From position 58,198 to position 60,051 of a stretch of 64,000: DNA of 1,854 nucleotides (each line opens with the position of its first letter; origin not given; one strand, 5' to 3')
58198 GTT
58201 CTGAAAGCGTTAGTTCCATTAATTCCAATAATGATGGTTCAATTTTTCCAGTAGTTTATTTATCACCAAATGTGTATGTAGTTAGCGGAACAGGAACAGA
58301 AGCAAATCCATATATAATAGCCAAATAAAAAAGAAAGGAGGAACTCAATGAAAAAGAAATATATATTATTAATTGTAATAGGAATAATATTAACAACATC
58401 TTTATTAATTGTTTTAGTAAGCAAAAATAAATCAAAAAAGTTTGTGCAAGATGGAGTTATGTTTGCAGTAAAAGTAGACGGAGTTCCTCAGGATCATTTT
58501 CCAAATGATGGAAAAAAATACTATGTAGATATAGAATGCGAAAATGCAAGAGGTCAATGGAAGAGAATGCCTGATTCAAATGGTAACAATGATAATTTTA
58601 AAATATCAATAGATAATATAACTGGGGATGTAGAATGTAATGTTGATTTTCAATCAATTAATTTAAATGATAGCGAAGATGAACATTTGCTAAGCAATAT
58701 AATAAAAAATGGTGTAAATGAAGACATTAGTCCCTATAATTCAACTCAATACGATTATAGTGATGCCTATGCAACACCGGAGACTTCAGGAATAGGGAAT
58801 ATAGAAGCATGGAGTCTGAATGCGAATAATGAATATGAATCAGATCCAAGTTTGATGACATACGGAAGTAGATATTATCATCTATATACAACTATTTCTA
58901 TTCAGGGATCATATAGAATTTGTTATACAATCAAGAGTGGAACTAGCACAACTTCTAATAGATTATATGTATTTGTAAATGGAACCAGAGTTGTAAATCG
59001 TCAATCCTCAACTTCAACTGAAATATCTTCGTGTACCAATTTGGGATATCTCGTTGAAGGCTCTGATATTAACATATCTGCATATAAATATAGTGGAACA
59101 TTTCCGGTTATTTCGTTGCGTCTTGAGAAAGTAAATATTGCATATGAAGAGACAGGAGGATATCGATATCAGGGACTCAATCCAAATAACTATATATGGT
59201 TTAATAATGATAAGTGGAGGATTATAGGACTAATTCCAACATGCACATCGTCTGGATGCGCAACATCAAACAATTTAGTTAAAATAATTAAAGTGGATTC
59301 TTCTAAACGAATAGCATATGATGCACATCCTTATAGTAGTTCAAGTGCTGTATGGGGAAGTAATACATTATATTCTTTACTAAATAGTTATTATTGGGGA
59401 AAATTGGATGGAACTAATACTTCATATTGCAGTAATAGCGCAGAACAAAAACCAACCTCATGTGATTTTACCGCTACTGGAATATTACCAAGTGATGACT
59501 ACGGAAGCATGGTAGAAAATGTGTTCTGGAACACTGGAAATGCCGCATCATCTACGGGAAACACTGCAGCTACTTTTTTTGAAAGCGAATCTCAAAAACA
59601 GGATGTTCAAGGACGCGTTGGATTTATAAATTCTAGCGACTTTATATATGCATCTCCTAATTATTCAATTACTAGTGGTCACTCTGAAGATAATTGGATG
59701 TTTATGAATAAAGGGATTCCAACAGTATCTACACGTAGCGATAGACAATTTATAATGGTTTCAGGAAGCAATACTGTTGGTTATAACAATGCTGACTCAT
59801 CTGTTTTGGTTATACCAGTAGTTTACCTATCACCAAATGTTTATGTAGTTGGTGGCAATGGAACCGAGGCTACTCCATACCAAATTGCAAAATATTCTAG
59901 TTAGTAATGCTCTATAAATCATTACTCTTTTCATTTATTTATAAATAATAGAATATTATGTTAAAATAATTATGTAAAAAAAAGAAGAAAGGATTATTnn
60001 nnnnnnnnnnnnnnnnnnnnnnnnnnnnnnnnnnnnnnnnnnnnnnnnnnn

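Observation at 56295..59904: Compositionally atypical pair of paralogous secreted Cys-containing proteins with an unrecognised repeat domain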

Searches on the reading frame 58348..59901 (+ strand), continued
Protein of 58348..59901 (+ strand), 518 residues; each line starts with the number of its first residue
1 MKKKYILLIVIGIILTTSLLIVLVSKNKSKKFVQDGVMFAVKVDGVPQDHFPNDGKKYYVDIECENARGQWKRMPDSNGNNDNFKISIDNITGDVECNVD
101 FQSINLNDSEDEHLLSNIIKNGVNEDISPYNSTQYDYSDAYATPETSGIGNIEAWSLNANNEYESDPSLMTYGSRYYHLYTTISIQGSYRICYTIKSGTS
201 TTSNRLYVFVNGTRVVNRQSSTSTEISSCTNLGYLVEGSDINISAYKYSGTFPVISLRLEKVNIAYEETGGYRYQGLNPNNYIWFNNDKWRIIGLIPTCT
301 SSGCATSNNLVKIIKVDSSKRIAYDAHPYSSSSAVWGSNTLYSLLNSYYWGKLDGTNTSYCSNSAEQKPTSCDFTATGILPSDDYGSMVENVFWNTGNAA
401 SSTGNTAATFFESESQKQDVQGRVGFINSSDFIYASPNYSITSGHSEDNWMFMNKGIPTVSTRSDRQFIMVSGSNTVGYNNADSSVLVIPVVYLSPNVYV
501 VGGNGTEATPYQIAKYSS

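Call 37: search_protein_families(library=pfam, proteins=[L068:1947-3029:+, L021:2637-3692:+, L021:2294-2650:+, L021:1785-2303:+, L011:4131-4571:+, L028:14013-14312:+, L011:9718-10011:+, L016:4184-6301:+], max_evalue=0.01)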
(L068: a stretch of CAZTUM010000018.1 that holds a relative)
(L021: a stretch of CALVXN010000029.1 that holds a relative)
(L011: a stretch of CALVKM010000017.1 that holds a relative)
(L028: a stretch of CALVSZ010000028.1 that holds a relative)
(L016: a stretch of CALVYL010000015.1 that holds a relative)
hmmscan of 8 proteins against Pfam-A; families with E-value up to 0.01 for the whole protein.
L068:1947-3029:+ (361 aa): 1 family
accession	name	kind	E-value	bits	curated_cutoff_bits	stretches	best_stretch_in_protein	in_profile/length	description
PF00078.32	RVT_1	-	2.3e-11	44.3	29.6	1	64-292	7-205/205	Reverse transcriptase (RNA-dependent DNA polymerase)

L021:2637-3692:+ (352 aa): 1 family
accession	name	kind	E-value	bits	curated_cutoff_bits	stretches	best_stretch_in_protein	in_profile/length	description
PF00078.32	RVT_1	-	8e-19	68.6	29.6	1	63-285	8-205/205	Reverse transcriptase (RNA-dependent DNA polymerase)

L021:2294-2650:+ (119 aa): 1 family
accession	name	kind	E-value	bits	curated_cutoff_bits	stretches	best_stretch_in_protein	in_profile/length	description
PF22296.2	bAvd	-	1.3e-06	29.2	40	1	11-113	3-106/107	bAvd-like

L021:1785-2303:+ (173 aa): 0 families

L011:4131-4571:+ (147 aa): 1 family
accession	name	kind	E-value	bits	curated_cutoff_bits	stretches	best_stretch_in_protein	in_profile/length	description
PF01624.25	MutS_I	-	0.0037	17.9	20.6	1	27-103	18-99/113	MutS domain I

L028:14013-14312:+ (100 aa): 0 families

L011:9718-10011:+ (98 aa): 0 families

L016:4184-6301:+ (706 aa): 12 families
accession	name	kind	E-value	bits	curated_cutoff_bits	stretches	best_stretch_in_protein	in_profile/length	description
PF00009.33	GTP_EFTU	-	1.4e-38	132.8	26.5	1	211-370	5-186/188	Elongation factor Tu GTP binding domain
PF11987.13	IF-2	-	2.8e-38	130.9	27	1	483-595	4-117/117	Translation-initiation factor 2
PF22042.2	EF-G_D2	-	3e-26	91.8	27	1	383-461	2-83/84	Elongation factor G domain 2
PF04760.21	IF2_N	-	2.5e-21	75.6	25.3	2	132-180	3-52/53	Translation initiation factor IF-2, N-terminal region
PF01926.29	MMR_HSR1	-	2.3e-10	41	21.9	1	212-317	2-113/113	50S ribosome-binding GTPase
PF10662.15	PduV-EutP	-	8.9e-05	22.8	21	1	212-364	4-139/143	Ethanolamine utilisation - propanediol utilisation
PF00025.27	Arf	-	0.00028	20.9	22.3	1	213-364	18-168/174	ADP-ribosylation factor family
PF02421.24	FeoB_N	-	0.00046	20.2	27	1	212-365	3-155/156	Ferrous iron transport protein B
PF12631.12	MnmE_helical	-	0.00069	20.2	40.1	0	64-374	74-139/211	MnmE helical domain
PF03144.31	GTP_EFTU_D2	-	0.0013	19.6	30.3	0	626-694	1-72/73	Elongation factor Tu domain 2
PF03193.22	RsgA_GTPase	-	0.0061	16.8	30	0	277-364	21-102/174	RsgA GTPase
PF03308.22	MeaB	-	0.0062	16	23.1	0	282-372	143-237/273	Methylmalonyl Co-A mutase-associated GTPase MeaB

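Call 50: search_protein_families(library=pfam, proteins=[P0071, P0067, P0070, P0063, P0066, P0077, P0064, P0068, P0065, P0062], max_evalue=0.01)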
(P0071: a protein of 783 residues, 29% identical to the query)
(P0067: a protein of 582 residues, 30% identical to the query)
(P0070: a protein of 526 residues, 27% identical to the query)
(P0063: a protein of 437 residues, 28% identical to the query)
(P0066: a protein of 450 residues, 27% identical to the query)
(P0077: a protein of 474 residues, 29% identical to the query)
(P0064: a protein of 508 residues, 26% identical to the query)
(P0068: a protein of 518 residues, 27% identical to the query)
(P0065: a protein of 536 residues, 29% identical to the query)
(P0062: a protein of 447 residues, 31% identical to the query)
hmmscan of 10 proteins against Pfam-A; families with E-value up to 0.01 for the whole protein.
P0071 (783 aa): 1 family
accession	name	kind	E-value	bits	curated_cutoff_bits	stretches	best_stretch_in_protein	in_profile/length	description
PF19789.6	DUF6273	-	1.1e-10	42.1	23.5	2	309-485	6-171/172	Domain of unknown function (DUF6273)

P0067 (582 aa): 2 families
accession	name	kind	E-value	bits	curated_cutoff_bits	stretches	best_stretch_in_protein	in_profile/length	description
PF07963.17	N_methyl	-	2.1e-07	30.6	21.2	1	2-25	3-26/27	Prokaryotic N-terminal methylation motif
PF19789.6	DUF6273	-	0.0012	19.2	23.5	1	384-563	17-171/172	Domain of unknown function (DUF6273)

P0070 (526 aa): 0 families

P0063 (437 aa): 0 families

P0066 (450 aa): 0 families

P0077 (474 aa): 0 families

P0064 (508 aa): 0 families

P0068 (518 aa): 1 family
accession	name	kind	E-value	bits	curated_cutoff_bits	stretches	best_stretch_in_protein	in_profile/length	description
PF16112.10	DUF4830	-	0.0077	17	23.5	0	43-92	24-73/84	Domain of unknown function (DUF4830)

P0065 (536 aa): 0 families

P0062 (447 aa): 0 families

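Call 76: fold_search(model_id=the predicted structure, library=pdb)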
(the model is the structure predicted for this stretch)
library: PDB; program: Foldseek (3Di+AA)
matches with E <= 10: 1808; with E <= 0.001: 147
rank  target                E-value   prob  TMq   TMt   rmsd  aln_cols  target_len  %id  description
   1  3twi_A                3.4e-05  1.00  0.15  0.48  11.2       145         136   14  Variable Lymphocyte Receptor Recognition of the Immunodominant Glycoprotein of Bacillus anthracis Spores (released 2012-03-14)
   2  3wno_A                3.6e-05  1.00  0.14  0.11   8.5       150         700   15  D308A mutant of Bacillus circulans T-3040 cycloisomaltooligosaccharide glucanotransferase complexed with cycloisomalto (released 2014-02-05)
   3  3wnn_A                4.4e-05  1.00  0.14  0.11   9.4       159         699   11  D308A mutant of Bacillus circulans T-3040 cycloisomaltooligosaccharide glucanotransferase complexed with isomaltooctao (released 2014-02-05)
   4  2w1w_A                5.9e-05  1.00  0.12  0.39   6.1       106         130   22  Native structure of a family 35 carbohydrate binding module from Clostridium thermocellum (released 2009-01-20)
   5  5g56                  5.9e-05  1.00  0.17  0.13  10.8       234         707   12  THE TETRA-MODULAR CELLULOSOMAL ARABINOXYLANASE CtXyl5A STRUCTURE AS REVEALED BY X-RAY CRYSTALLOGRAPHY (released 2016-06-29)
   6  6vls_A                6.5e-05  0.99  0.15  0.09  14.1       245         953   11  Structure of C-terminal fragment of Vip3A toxin (released 2020-07-22)
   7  2xom_A                6.9e-05  1.00  0.14  0.41  11.5       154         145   11  Atomic resolution structure of TmCBM61 in complex with beta-1,4- galactotriose (released 2010-09-08)
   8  3ac0_B                7.7e-05  1.00  0.16  0.11   8.3       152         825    9  Crystal structure of Beta-glucosidase from Kluyveromyces marxianus in complex with glucose (released 2010-08-11)
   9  4qaw_C                7.7e-05  1.00  0.15  0.14  15.3       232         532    9  Structure of modular Xyn30D from Paenibacillus barcinonensis (released 2014-10-08)
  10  5h48_A                8.2e-05  1.00  0.14  0.42   8.9       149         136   10  Crystal structure of Cbln1 (released 2017-09-06)
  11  3wnk                  9.7e-05  1.00  0.15  0.12   8.3       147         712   14  Crystal Structure of Bacillus circulans T-3040 cycloisomaltooligosaccharide glucanotransferase (released 2014-02-05)
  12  1wck                  1.0e-04  1.00  0.14  0.44   9.6       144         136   19  Crystal structure of the C-terminal domain of BclA, the major antigen of the exosporium of the Bacillus anthracis spore. (released 2005-10-25)
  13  3tyj                  1.0e-04  1.00  0.14  0.43   9.7       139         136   18  Bacillus collagen-like protein of anthracis P159S mutant (released 2012-03-14)
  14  5x7o_A                1.1e-04  1.00  0.16  0.08  11.6       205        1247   16  Crystal structure of Paenibacillus sp. 598K alpha-1,6-glucosyltransferase (released 2017-07-26)
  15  4d0q                  1.2e-04  1.00  0.16  0.43   8.4       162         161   12  Hyaluronan Binding Module of the Streptococcal Pneumoniae Hyaluronate Lyase (released 2014-08-06)
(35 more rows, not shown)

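Call 77: fold_search(model_id=the predicted structure, library=viral)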
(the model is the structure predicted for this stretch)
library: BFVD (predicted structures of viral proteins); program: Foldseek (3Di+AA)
matches with E <= 10: 1916; with E <= 0.001: 256
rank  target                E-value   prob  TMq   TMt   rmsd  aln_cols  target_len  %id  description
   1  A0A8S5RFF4            1.9e-07  1.00  0.25  0.24  24.4       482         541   11  Uncharacterized protein [virus sp. ctQmo6]
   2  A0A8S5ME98            1.0e-06  1.00  0.19  0.11  14.7       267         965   12  F5/8 type C domain [Siphoviridae sp. ctYh54]
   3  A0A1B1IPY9            9.7e-06  1.00  0.17  0.30  13.9       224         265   16  (no name in the UniProt tables at hand)
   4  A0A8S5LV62            1.0e-05  1.00  0.24  0.28  15.4       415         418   15  Uncharacterized protein [Siphoviridae sp. ctFn287]
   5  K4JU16                1.1e-05  1.00  0.18  0.08  11.1       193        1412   11  (no name in the UniProt tables at hand)
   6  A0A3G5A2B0            1.2e-05  1.00  0.16  0.32  11.1       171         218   11  Uncharacterized protein [Harvfovirus sp.]
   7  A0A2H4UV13            1.4e-05  1.00  0.17  0.25   9.2       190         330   14  Core protein [Bodo saltans virus]
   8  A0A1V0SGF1            1.4e-05  1.00  0.14  0.18   9.9       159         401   17  Collagen triple helix repeat motif-containing protein [Hokovirus HKV1]
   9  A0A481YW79            1.5e-05  1.00  0.16  0.10   7.7       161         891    9  Putative tail fiber protein [Marseillevirus LCMAC201]
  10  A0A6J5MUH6            1.5e-05  1.00  0.15  0.15   8.5       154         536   18  Uncharacterized protein [uncultured Caudovirales phage]
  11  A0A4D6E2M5            1.5e-05  1.00  0.19  0.12   9.9       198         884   14  Minor tail protein [Streptomyces phage Circinus]
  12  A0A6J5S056            1.5e-05  0.99  0.14  0.08  19.7       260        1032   10  Peptidase S74 domain-containing protein [uncultured Caudovirales phage]
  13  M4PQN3                1.7e-05  1.00  0.17  0.13  12.1       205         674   12  F5/8 type C domain-containing protein [Sulfitobacter phage phiCB2047-B]
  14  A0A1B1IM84            1.9e-05  1.00  0.16  0.22   4.4       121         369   15  (no name in the UniProt tables at hand)
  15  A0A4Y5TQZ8            1.9e-05  1.00  0.18  0.17  11.2       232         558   11  (no name in the UniProt tables at hand)
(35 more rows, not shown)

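Call 79: find_encoding_contigs(protein=P0005, flank=8000, max_places=2)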
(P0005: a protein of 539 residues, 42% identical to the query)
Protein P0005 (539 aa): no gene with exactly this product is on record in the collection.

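Call 80: find_encoding_contigs(protein=P0006, flank=8000, max_places=2)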
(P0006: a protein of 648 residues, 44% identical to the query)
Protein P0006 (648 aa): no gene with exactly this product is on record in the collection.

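Call 81: find_related_loci(query=window:58348-59901:+, collection=metagenome_contigs, flank=8000)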
Query window:58348-59901:+ (518 aa) in metagenome_contigs; peptide patterns used: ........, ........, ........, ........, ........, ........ (x = any residue, [..] = any of these).
80 stretches matched a pattern, but none encodes a relative of the query by tblastn (E <= 1e-3).

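Call 83: find_related_loci(query=A1, collection=viral_contigs, flank=5000)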
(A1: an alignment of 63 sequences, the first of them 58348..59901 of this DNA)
Query A1 (518 aa) in viral_contigs; peptide patterns used: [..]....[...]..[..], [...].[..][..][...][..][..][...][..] (x = any residue, [..] = any of these).
77 stretches matched a pattern; 1 encode a relative of the query (tblastn E <= 1e-3); 1 distinct loci.
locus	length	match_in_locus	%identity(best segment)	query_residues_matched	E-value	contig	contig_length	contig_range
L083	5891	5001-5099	52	272-296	1e-5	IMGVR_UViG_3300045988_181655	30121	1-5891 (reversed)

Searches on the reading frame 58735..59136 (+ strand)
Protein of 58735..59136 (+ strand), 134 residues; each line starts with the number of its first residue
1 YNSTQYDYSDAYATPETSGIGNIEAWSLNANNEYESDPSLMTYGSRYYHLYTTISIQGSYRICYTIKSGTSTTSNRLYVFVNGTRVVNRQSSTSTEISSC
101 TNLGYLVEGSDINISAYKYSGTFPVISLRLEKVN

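Call 44: search_solved_structures(query=A2, max_evalue=10)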
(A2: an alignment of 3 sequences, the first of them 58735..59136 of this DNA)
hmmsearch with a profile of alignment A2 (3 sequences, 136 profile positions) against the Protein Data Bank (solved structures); distinct sequences matched with E-value up to 10: 7.
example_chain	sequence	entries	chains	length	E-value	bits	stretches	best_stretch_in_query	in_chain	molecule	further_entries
3tyj_A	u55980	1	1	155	0.22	14.5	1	55-93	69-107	BclA protein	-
6pew_D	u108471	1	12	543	0.35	13.9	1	21-58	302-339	Glutamine synthetase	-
2z5w_A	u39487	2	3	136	0.58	13.2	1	55-92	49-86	BclA protein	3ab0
2r6q_A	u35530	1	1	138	0.61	13.1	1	55-92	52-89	BclA protein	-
3twi_A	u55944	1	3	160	0.78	12.8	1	55-92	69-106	BclA protein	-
1wck_A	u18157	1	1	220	1.3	12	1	55-92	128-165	BCLA PROTEIN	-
6hci_A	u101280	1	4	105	1.4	11.9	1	44-80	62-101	Titin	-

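Call 72: search_protein_representatives(alignment_id=A2)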
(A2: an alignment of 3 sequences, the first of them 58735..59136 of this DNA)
Query: 3 sequences, 136 profile positions. Proteins with E-value up to 0.001 (for the whole library): 83; up to 1e-10: 15; up to 1e-30: 3. The best 83 are listed.
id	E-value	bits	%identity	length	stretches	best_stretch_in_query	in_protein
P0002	6.2e-53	194.5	-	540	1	4-135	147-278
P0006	3.9e-51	188.7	-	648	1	2-134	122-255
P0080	1.4e-45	170.6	-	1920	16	38-89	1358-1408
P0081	2.6e-20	88.9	-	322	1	16-135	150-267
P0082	3.2e-20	88.5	-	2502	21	42-127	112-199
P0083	9.0e-20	87.1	-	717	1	23-135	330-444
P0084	3.4e-19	85.2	-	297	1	14-135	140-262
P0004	8.2e-19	84.0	-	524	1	16-135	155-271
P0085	1.9e-18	82.8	-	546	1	6-135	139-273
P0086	3.2e-18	82.1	-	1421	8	38-90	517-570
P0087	1.2e-17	80.2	-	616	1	6-136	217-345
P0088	5.2e-16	74.9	-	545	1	6-135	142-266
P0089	8.0e-15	71.1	-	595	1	18-135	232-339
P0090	2.2e-11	59.9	-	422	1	9-102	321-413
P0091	5.1e-11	58.7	-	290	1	3-116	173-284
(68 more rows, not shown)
